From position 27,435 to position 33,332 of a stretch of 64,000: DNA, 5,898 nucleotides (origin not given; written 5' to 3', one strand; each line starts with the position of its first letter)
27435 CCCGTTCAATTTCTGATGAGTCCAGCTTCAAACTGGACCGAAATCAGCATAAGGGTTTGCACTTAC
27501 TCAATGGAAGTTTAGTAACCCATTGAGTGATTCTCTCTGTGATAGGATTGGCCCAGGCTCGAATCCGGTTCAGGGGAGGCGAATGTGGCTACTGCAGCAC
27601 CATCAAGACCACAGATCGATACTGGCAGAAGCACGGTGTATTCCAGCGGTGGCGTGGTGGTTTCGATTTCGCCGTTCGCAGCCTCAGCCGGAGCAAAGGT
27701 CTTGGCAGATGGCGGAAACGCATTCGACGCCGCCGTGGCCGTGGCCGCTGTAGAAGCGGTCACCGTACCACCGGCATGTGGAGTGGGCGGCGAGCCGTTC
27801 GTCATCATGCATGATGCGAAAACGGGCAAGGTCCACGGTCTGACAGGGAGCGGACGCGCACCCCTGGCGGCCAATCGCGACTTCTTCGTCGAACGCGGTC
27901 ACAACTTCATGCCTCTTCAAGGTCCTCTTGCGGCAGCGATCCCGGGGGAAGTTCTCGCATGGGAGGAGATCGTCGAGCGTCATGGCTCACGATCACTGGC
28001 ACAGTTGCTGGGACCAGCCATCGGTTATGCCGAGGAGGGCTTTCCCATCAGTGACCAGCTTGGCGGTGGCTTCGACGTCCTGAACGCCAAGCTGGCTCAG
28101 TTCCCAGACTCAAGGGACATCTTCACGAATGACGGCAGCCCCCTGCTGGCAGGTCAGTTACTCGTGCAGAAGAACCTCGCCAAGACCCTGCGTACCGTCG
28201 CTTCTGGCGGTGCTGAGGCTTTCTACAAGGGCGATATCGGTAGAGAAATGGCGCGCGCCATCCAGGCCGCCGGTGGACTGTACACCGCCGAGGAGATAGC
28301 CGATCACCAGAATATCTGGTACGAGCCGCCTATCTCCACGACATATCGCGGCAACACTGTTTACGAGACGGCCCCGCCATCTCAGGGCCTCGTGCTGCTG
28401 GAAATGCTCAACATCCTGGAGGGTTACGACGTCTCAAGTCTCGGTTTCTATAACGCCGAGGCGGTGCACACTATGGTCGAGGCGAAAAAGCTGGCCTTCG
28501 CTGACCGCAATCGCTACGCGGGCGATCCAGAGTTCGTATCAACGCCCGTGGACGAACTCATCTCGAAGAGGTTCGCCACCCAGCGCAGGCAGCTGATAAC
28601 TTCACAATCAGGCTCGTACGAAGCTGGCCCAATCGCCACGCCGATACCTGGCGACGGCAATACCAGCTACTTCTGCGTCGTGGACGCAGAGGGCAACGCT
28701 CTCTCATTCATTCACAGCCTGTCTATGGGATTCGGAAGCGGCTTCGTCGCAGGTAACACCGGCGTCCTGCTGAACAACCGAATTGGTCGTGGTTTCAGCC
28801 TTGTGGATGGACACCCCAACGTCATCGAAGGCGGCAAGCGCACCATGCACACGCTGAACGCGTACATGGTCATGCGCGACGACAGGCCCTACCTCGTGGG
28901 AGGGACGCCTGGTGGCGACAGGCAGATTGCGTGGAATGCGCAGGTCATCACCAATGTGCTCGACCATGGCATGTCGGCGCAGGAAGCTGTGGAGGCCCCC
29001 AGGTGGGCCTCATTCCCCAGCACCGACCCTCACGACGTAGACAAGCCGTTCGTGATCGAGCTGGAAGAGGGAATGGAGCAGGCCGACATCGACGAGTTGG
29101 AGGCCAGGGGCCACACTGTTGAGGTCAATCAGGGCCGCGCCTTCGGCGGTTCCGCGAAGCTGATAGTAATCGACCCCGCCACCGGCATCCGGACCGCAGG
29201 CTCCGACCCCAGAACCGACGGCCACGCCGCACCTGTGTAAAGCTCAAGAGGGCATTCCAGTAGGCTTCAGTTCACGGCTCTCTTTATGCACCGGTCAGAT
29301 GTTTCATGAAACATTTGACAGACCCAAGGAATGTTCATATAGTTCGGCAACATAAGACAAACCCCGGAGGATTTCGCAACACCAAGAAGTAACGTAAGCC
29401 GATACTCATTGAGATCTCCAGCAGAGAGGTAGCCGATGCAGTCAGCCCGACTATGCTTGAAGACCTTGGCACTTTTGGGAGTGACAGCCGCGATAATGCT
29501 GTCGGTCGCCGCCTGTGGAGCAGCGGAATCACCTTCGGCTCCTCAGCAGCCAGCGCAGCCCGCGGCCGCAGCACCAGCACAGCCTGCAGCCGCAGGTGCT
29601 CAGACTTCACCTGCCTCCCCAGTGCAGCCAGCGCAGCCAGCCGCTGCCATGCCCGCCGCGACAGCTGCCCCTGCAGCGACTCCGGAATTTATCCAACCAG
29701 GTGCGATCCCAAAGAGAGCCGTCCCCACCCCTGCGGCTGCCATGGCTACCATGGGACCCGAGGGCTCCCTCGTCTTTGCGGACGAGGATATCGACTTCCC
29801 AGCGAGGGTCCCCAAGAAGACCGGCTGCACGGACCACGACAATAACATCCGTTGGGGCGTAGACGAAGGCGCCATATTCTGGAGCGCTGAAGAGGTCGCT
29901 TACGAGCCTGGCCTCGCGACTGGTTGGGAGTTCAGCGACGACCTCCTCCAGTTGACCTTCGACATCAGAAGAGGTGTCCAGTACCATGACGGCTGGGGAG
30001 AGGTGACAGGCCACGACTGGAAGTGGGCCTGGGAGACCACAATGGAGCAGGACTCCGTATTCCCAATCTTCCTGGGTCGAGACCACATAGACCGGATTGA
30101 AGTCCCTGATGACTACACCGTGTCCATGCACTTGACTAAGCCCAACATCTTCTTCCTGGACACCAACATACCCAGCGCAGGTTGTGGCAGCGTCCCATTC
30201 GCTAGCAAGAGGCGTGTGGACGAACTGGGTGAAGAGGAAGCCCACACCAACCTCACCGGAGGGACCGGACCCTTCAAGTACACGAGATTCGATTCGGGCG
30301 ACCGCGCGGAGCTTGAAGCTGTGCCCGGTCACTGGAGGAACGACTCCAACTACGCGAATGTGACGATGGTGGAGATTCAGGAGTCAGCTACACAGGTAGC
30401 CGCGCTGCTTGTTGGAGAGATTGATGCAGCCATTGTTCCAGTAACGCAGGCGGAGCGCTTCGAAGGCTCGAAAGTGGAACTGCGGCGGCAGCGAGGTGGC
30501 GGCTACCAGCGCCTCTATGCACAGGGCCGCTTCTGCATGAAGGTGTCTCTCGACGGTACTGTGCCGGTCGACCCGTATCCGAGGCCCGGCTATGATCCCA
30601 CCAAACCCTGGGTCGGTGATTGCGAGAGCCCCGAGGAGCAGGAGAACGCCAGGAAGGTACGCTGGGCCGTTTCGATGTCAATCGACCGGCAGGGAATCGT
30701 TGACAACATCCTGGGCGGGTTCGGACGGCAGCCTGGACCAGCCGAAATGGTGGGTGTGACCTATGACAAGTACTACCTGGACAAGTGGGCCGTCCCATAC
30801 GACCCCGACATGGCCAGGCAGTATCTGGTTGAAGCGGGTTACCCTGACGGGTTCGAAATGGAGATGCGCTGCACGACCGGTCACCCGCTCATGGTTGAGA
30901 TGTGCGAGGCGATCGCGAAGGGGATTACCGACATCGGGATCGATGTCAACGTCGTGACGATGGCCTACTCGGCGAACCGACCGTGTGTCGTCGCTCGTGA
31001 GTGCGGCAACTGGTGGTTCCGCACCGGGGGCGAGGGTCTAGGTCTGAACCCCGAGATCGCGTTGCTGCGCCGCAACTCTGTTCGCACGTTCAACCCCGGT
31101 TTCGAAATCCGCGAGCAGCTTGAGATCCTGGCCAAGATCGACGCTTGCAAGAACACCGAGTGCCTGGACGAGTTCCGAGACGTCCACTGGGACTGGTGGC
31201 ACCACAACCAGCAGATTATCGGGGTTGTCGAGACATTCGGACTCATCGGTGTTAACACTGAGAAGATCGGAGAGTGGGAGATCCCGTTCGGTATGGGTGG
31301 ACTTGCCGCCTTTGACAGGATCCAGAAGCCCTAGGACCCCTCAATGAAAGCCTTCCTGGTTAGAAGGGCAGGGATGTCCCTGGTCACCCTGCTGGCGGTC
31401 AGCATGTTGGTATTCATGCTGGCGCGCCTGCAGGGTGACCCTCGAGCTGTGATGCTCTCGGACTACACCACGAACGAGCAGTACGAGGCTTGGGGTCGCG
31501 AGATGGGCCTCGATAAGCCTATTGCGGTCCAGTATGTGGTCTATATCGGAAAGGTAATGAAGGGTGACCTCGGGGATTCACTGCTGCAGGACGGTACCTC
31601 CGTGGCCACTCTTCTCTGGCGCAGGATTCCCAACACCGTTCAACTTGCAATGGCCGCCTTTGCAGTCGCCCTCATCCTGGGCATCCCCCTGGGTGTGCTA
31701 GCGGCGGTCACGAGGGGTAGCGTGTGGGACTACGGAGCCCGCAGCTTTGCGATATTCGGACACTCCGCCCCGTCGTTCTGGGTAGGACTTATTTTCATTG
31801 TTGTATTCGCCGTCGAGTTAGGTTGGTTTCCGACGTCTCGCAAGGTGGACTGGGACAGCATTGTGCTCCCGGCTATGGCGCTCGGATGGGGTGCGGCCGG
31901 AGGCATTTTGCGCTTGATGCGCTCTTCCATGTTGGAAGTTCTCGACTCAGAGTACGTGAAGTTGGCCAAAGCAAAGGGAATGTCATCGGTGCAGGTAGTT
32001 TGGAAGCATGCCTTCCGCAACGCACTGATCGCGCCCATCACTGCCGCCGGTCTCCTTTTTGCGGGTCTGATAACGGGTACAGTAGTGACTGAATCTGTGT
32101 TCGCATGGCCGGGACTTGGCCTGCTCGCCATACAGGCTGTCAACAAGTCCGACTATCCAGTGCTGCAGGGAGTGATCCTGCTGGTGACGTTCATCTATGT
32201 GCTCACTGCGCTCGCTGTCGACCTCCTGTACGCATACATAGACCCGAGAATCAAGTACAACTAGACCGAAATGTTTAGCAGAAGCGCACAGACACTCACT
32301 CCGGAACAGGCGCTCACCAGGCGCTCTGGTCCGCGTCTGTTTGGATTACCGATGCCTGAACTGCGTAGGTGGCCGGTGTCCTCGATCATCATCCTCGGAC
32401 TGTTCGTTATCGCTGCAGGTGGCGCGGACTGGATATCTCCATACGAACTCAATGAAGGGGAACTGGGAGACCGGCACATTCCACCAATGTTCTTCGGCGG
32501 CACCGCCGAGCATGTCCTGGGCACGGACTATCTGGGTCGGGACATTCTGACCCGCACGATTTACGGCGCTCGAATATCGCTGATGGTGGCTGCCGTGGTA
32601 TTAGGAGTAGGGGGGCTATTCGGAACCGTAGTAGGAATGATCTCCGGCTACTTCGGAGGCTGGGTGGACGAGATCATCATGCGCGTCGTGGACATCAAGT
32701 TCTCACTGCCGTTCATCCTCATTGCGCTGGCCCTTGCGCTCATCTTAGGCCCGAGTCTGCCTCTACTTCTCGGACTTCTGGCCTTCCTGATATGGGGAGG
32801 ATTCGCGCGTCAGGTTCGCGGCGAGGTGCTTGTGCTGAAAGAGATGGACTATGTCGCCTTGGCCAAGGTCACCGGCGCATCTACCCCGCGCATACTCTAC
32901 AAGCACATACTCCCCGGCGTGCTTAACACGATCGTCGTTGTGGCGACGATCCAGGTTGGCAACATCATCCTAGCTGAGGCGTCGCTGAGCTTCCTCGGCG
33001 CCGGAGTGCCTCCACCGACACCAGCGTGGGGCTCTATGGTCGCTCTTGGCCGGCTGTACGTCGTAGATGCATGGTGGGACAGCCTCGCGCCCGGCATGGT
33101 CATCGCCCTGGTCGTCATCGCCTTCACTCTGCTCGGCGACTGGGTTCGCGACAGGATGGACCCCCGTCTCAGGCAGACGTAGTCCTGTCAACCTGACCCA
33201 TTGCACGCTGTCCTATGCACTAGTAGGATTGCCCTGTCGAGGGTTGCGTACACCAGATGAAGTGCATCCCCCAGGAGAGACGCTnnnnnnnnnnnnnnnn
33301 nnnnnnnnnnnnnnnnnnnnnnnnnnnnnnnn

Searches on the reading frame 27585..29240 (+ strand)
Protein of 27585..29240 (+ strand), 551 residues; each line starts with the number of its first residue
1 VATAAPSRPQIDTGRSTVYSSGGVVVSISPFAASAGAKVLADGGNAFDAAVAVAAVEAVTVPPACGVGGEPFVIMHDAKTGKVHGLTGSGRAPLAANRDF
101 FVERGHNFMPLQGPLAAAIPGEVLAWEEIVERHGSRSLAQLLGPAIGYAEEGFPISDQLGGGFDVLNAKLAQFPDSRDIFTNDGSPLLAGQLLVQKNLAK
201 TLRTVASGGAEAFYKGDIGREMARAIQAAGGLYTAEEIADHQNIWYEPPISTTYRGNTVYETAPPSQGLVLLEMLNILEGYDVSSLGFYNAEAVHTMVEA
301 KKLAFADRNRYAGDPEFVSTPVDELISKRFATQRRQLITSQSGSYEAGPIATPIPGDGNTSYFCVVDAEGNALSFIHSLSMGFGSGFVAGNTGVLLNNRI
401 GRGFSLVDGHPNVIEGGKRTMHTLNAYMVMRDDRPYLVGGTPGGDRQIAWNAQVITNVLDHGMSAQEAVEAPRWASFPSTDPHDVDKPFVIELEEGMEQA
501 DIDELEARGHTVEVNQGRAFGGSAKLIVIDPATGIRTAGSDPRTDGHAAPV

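Call 10: search_protein_families(library=pfam, proteins=[window:27585-29240:+], max_evalue=0.001)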
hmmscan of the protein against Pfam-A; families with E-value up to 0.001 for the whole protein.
window:27585-29240:+ (551 aa): 1 family
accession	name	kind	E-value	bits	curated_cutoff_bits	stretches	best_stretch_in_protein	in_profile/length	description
PF01019.26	G_glu_transpept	-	5.3e-148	494.5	27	1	38-546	2-512/512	Gamma-glutamyltranspeptidase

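Call 44: search_protein_families(library=ncbifam, proteins=[window:27585-29240:+], max_evalue=0.00001)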
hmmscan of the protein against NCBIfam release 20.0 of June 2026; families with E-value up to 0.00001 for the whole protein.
window:27585-29240:+ (551 aa): 2 families
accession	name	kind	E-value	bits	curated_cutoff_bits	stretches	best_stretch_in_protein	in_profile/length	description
TIGR00066.1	g_glut_trans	equivalog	3.6e-127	425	357.85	1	23-543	1-518/518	gamma-glutamyltransferase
NF007187.0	PRK09615.1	equivalog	4.3e-98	329.1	990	1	18-544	45-573/581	gamma-glutamyltransferase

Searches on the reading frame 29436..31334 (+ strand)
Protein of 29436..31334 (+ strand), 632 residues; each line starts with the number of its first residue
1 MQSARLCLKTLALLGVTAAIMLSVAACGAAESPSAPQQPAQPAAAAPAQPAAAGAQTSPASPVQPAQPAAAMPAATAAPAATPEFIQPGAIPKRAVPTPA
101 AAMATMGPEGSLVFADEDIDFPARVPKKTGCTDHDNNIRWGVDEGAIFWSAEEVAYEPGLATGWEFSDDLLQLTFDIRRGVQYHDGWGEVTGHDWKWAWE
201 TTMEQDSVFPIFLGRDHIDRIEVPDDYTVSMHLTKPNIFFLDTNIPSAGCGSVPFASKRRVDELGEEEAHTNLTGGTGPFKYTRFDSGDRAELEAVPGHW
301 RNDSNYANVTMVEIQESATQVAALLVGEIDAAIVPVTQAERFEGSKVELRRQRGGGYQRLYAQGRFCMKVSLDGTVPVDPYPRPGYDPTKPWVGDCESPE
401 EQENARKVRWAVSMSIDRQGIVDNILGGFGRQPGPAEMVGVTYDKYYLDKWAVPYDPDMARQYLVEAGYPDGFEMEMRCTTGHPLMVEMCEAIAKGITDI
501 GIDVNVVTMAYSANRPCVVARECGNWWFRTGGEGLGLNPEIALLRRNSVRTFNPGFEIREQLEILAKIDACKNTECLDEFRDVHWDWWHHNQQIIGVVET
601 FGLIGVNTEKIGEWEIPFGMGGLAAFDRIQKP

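Call 10: search_protein_families(library=pfam, proteins=[window:29436-31334:+], max_evalue=0.001)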
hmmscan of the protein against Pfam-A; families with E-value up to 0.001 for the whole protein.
window:29436-31334:+ (632 aa): 1 family
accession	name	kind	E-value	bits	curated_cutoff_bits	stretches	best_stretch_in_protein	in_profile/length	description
PF00496.27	SBP_bac_5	-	1.4e-54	186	32.4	1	156-511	2-326/368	Bacterial extracellular solute-binding proteins, family 5 Middle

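Call 44: search_protein_families(library=ncbifam, proteins=[window:29436-31334:+], max_evalue=0.00001)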
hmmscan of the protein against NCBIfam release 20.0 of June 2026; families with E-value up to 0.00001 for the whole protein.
window:29436-31334:+ (632 aa): 8 families
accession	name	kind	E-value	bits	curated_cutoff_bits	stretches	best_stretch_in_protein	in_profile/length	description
NF045467.1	Opp4A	equivalog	1.1e-22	80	650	1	134-357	58-290/556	oligopeptide ABC transporter substrate-binding protein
TIGR02294.1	nickel_nikA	equivalog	1.2e-19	70.2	393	2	156-331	48-219/501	nickel ABC transporter substrate-binding protein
NF011942.0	PRK15413.1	equivalog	6.3e-19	68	594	2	405-511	282-385/512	glutathione ABC transporter substrate-binding protein GsiB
NF045468.1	Opp5A_nikA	equivalog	7.2e-15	54.4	600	1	135-337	37-222/488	nickel ABC transporter substrate-binding protein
NF043070.1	DppA_dipep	equivalog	3e-14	52.5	1005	1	406-511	307-414/535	dipeptide ABC transporter periplasmic-binding protein DppA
NF047575.1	opine_bind_CntA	exception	1.6e-13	50.1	800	1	157-332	78-248/535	staphylopine-dependent metal ABC transporter substrate-binding lipoprotein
TIGR04028.1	SBP_KPN_01854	hypoth_equivalog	3.7e-09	35.7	468.5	0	153-295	41-183/509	TIGR04028 family ABC transporter substrate-binding protein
NF011689.0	PRK15109.1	equivalog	9.6e-06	24.5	560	0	215-336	154-274/547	ABC transporter substrate-binding protein SapA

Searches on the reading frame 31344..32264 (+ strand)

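Call 10: search_protein_families(library=pfam, proteins=[window:31344-32264:+], max_evalue=0.001)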
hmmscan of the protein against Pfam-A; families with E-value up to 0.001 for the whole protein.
window:31344-32264:+ (306 aa): 2 families
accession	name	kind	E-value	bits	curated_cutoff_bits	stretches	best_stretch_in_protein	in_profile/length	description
PF00528.27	BPD_transp_1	-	1e-42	146.4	26.4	1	113-304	1-183/184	Binding-protein-dependent transport system inner membrane component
PF19300.4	BPD_transp_1_N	-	4.1e-10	40.3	23.8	1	1-75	1-76/114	Binding-prot-dependent transport system membrane comp, N-term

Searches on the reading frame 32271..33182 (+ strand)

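Call 10: search_protein_families(library=pfam, proteins=[window:32271-33182:+], max_evalue=0.001)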
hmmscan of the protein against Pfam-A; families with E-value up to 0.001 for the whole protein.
window:32271-33182:+ (303 aa): 1 family
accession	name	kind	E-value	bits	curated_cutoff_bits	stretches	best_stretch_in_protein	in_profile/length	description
PF00528.27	BPD_transp_1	-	1.7e-30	106.5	26.4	1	118-302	1-184/184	Binding-protein-dependent transport system inner membrane component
